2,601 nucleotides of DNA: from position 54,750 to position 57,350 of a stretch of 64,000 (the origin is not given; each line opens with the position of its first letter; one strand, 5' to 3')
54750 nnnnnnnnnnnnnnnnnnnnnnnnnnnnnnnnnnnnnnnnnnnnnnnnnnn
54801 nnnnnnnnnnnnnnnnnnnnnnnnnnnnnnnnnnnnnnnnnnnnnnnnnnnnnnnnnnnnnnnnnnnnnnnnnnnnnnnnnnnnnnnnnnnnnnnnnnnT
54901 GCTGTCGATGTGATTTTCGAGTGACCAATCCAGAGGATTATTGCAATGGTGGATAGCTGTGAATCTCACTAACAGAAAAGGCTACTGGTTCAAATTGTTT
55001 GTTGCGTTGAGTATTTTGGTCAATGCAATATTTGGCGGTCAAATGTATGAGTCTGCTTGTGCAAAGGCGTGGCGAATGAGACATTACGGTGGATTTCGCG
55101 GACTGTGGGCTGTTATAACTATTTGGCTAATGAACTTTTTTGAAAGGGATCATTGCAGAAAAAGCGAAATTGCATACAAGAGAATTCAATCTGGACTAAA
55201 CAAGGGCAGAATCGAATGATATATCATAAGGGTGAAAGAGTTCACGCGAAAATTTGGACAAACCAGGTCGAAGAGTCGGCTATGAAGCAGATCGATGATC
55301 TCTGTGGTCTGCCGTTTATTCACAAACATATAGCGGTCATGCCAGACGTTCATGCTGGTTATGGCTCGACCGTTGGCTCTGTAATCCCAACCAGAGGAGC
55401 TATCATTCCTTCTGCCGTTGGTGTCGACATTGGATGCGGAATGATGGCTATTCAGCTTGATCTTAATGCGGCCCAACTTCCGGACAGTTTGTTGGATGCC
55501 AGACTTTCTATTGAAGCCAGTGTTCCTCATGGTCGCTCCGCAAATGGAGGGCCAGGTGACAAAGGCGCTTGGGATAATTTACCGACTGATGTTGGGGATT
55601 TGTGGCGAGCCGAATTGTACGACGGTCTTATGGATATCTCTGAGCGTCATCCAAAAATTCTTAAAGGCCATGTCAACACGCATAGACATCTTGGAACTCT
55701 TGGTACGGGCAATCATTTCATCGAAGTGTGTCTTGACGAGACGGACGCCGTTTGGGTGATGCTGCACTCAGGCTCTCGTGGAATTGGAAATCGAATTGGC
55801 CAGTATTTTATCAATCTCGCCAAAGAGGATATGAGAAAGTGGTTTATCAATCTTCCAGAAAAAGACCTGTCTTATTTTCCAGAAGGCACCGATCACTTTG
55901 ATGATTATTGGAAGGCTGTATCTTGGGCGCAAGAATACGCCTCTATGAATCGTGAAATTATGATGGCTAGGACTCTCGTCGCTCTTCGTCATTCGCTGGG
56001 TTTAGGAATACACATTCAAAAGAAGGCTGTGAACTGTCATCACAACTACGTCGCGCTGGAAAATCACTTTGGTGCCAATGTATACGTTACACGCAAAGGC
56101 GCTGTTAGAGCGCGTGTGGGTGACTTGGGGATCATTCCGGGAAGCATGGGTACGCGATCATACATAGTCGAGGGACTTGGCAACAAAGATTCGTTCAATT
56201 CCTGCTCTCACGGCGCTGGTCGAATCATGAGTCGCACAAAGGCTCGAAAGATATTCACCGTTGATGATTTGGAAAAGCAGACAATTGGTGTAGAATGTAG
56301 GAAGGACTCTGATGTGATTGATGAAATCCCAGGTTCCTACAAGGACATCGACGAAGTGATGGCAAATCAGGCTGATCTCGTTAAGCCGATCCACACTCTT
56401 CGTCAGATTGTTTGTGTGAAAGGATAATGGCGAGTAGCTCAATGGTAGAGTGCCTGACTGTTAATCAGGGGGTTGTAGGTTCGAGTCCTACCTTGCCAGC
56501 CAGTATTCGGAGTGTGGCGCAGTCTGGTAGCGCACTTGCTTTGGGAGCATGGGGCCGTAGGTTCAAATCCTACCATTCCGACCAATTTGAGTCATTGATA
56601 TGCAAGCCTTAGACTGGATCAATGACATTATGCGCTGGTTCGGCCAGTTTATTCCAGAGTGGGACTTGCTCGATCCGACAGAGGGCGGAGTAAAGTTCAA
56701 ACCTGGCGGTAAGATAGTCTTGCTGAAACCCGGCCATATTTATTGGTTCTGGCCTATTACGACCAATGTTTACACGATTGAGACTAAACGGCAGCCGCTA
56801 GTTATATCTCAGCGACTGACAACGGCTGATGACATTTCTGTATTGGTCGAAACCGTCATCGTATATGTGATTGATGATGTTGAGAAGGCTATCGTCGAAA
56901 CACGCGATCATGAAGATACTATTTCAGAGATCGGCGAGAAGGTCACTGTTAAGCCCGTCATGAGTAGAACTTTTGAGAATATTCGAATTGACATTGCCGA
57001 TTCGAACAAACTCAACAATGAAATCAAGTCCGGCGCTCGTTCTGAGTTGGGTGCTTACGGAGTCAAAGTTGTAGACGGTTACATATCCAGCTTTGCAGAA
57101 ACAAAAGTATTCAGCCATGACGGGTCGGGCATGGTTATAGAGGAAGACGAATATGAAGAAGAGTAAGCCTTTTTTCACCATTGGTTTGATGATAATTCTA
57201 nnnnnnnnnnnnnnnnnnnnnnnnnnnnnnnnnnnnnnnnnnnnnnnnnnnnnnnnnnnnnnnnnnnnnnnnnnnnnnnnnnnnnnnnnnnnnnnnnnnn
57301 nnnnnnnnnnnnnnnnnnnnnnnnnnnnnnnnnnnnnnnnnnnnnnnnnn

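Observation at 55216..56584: RtcB RNA ligase gene abutted with no spacer by tRNA-Asn(GTT) and tRNA-Pro(TGG)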

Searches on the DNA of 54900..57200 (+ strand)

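Call 4: search_dna_similar(query=window:54900-57200:+, collection=phages, mode=near, max_rows=25)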
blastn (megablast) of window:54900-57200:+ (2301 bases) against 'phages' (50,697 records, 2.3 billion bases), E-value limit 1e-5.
Records with a match: 1; places in all: 2; records where one place covers at least 80% of the query: 0.
Best place of each record, by identity: 80-90% 1.
By first word of the organism name: Xanthomonas 1.
By host as written in the record: Xanthomonas citri 1.
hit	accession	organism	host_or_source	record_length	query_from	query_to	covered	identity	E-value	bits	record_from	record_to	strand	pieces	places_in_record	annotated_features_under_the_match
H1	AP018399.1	Xanthomonas phage XacN1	Xanthomonas citri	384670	1602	1686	4%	87.1%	1e-16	95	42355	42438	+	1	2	tRNA-Pro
